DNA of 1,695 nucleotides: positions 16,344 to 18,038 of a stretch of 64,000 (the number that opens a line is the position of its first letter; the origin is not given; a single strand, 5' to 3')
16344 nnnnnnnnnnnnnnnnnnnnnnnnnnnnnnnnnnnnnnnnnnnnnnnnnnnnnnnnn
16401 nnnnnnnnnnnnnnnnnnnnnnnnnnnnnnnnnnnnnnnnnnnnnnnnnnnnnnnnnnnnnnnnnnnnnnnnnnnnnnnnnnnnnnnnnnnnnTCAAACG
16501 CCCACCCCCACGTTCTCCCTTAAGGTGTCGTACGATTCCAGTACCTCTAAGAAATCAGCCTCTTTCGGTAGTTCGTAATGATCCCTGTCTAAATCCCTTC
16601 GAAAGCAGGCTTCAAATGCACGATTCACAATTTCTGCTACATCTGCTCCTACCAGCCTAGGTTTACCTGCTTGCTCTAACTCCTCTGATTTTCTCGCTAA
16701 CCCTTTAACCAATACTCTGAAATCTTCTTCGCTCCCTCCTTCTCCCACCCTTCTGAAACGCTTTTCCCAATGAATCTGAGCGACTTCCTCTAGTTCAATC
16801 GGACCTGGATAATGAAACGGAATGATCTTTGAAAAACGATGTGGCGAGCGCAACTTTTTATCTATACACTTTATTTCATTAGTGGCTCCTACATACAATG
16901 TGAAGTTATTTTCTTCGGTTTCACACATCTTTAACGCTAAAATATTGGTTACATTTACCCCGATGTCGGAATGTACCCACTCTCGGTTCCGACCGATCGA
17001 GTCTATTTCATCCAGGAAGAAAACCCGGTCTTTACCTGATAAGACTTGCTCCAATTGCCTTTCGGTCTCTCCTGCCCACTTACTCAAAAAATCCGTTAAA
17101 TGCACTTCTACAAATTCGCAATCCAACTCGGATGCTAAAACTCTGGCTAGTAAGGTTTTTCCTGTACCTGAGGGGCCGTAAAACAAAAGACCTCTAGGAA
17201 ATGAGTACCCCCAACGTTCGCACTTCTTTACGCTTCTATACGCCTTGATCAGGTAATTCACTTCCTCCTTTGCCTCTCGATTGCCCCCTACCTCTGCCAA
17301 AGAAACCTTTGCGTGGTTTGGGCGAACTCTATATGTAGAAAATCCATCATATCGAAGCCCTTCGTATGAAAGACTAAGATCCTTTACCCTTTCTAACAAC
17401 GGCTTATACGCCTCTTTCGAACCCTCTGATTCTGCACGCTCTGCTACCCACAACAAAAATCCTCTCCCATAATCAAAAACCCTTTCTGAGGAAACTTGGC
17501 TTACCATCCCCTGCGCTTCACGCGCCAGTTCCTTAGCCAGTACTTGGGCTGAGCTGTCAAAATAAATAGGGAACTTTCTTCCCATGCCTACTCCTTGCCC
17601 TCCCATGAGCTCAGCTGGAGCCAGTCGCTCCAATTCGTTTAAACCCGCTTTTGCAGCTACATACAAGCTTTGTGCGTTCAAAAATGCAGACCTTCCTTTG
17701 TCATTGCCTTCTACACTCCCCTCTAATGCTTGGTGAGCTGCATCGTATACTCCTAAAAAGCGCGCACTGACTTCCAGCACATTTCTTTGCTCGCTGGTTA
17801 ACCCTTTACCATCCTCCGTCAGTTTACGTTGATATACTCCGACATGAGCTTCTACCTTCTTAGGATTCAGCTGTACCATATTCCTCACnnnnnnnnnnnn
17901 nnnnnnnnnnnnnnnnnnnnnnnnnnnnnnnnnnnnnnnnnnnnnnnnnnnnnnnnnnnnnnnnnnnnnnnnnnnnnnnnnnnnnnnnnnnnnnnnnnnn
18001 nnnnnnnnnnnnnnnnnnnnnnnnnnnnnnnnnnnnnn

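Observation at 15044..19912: GC-rich, translationally coupled six-gene cassette: 2 membrane proteins, coiled-coil protein, AAA+ ATPase, propeptide-bearing cytoplasmic S8 subtilase, small protein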

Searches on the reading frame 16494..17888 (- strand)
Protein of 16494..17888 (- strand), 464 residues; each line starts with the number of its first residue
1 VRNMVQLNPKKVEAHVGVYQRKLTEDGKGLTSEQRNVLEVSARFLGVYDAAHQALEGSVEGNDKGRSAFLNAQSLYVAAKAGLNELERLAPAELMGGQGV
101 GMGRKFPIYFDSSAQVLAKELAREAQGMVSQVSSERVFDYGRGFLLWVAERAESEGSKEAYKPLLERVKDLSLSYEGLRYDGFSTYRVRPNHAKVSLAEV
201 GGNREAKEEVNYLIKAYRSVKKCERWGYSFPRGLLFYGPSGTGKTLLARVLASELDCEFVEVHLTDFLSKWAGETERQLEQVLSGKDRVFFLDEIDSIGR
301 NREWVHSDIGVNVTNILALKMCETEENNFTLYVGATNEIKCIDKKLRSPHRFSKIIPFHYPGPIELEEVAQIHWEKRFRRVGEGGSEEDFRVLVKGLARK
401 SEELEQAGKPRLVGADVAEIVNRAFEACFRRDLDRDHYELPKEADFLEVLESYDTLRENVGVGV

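Call 3: search_protein_families(library=pfam, proteins=[window:16494-17888:-], max_evalue=0.1)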
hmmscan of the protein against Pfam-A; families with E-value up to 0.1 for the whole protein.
window:16494-17888:- (464 aa): 17 families
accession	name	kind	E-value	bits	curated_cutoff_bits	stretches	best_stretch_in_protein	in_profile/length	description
PF00004.35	AAA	-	2e-27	96.6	21.2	1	234-359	1-130/131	ATPase family associated with various cellular activities (AAA)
PF05496.18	RuvB_N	-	2.8e-06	27.6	27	1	197-348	6-151/159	Holliday junction DNA helicase RuvB P-loop domain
PF07728.20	AAA_5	-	9e-05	22.9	22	1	234-270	2-39/139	AAA domain (dynein-related subfamily)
PF13173.12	AAA_14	-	0.00034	21.1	27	1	234-306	5-82/129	AAA domain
PF13401.12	AAA_22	-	0.00061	20.6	27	1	234-265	8-42/130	AAA domain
PF13191.12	AAA_16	-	0.0027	18.7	32.6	1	231-275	24-73/167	AAA ATPase domain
PF00910.28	RNA_helicase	-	0.0034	18.3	21.5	1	235-327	2-90/105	RNA helicase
PF13521.12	AAA_28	-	0.0052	17.4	27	1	235-282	3-50/164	AAA domain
PF20720.3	nSTAND3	-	0.02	15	27.2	1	234-295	20-74/155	Novel STAND NTPase 3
PF17862.7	AAA_lid_3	-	0.025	14.6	27.2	1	413-435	15-37/45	AAA+ lid domain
PF12775.13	AAA_7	-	0.027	14.4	25.8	1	234-282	36-85/181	P-loop containing dynein motor region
PF13671.12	AAA_33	-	0.038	14.7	27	1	235-261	3-29/143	AAA domain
PF01078.27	Mg_chelatase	-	0.056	13.3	20.3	0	234-253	25-44/207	Magnesium chelatase, subunit ChlI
PF07724.20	AAA_2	-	0.071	13.6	27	0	234-312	6-90/166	AAA domain (Cdc48 subfamily)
PF08448.16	PAS_4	-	0.088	13.5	23.1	0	263-304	39-81/110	PAS fold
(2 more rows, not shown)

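Call 4: search_protein_families(library=padloc, proteins=[window:16494-17888:-], max_evalue=0.1)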
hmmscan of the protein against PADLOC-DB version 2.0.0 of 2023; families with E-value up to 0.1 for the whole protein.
window:16494-17888:- (464 aa): 8 families
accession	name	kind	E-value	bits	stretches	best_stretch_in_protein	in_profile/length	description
PDLC02196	IetA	-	1.4e-19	68.8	1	203-373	94-264/374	-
PDLC02195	IetA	-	3.9e-16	57.3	1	204-362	110-268/395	-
PDLC04232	IetA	-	2.5e-15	54.7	1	193-345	78-232/330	-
PDLC04231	IetA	-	8.7e-09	33.5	1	193-356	79-242/262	-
PDLC03838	DolB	-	0.0002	18.8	1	231-265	166-200/375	-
PDLC00915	TRIP13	-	0.0021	15.5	1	235-284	67-123/302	TRIP13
PDLC04140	mad8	-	0.0032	15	1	233-300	29-86/314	mads_8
PDLC04606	PDC-M37B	-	0.054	10.6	1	202-256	148-199/390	-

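Call 5: search_protein_families(library=ncbifam, proteins=[window:16494-17888:-], max_evalue=0.1)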
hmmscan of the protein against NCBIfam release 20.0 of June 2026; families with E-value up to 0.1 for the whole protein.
window:16494-17888:- (464 aa): 61 families (the best 25 are shown)
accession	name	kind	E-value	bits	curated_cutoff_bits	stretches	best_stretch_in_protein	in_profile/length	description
TIGR01243.1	CDC48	subfamily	3.2e-26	91.9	802.65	1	193-450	173-418/733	CDC48 family AAA ATPase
TIGR01241.2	FtsH_fam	equivalog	4.1e-23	82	600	1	189-377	153-348/598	ATP-dependent zinc metalloprotease FtsH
TIGR01242.2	TIGR01242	subfamily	2.2e-21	76.2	500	1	193-375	109-299/362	proteasome-activating nucleotidase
NF003069.1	PRK03992.1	subfamily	2.8e-21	76.1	500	1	192-376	125-317/379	proteasome-activating nucleotidase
NF008004.0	PRK10733.1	equivalog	7.3e-21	73.8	1008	1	192-424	146-368/644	ATP-dependent zinc metalloprotease FtsH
NF041006.2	cell_div_CdvC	equivalog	5.3e-18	65.1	650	1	191-359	96-271/370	cell division protein CdvC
NF047747.1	PrtsmActNtasePan2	equivalog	1.7e-15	57.2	700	1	194-374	147-335/397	proteasome-activating nucleotidase Pan2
NF047748.1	PrtsmActNtasePan1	equivalog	2.9e-15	56.2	750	1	193-374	143-332/405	proteasome-activating nucleotidase Pan1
NF042959.1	IteA_antiphage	equivalog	4.2e-15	55.8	510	1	203-367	97-261/367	anti-phage ATPase IteA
TIGR03689.1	pup_AAA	equivalog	1.2e-13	50.7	504.75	1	197-354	181-358/512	proteasome ATPase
TIGR03922.1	T7SS_EccA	equivalog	1.6e-13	50.1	466.65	1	197-380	275-470/557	type VII secretion AAA-ATPase EccA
TIGR00635.1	ruvB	equivalog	4.4e-09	35.8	299.05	1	197-371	3-169/305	Holliday junction branch migration DNA helicase RuvB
NF003229.0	PRK04195.1-5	equivalog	4.6e-09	35.5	280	1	196-300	15-117/413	replication factor C large subunit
NF000868.0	PRK00080.1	equivalog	1.2e-08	34.3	282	1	196-370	23-189/330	Holliday junction branch migration DNA helicase RuvB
NF003226.0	PRK04195.1-1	equivalog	2.1e-05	23.7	588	1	196-300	12-113/405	replication factor C large subunit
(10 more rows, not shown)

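Call 6: find_encoding_contigs(protein=window:16494-17888:-, flank=10000, max_places=10)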
Protein window:16494-17888:- (464 aa): 3 contigs read that carry it; 3 places shown.
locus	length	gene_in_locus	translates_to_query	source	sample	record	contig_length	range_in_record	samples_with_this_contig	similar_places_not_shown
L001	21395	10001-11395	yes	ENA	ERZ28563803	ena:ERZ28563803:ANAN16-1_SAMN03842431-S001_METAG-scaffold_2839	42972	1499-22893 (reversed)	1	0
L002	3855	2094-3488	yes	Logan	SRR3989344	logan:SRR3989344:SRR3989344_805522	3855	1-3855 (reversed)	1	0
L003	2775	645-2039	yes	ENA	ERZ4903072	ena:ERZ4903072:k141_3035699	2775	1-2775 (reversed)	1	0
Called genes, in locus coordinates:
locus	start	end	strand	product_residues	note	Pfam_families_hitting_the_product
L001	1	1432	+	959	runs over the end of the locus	PF00133:tRNA-synt_1, PF01406:tRNA-synt_1e (faint), PF09334:tRNA-synt_1g, PF08264:Anticodon_1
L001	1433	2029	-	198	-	PF00929:RNase_T, PF16473:Rv2179c-like (weak)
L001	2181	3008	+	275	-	-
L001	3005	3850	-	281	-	PF00149:Metallophos, PF12850:Metallophos_2 (faint), PF14582:Metallophos_3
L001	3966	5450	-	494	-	PF02784:Orn_Arg_deC_N, PF00278:Orn_DAP_Arg_deC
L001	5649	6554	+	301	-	PF01544:CorA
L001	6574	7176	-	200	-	PF02568:ThiI, PF06508:QueC (faint)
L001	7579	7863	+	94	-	PF00300:His_Phos_1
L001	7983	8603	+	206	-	-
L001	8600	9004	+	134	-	-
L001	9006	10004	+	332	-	-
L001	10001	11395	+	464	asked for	PF05496:RuvB_N (weak), PF00004:AAA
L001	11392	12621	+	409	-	PF00082:Peptidase_S8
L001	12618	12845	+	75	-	-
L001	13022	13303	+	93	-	-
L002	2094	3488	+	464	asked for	PF05496:RuvB_N (weak), PF00004:AAA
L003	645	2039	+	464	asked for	PF05496:RuvB_N (weak), PF00004:AAA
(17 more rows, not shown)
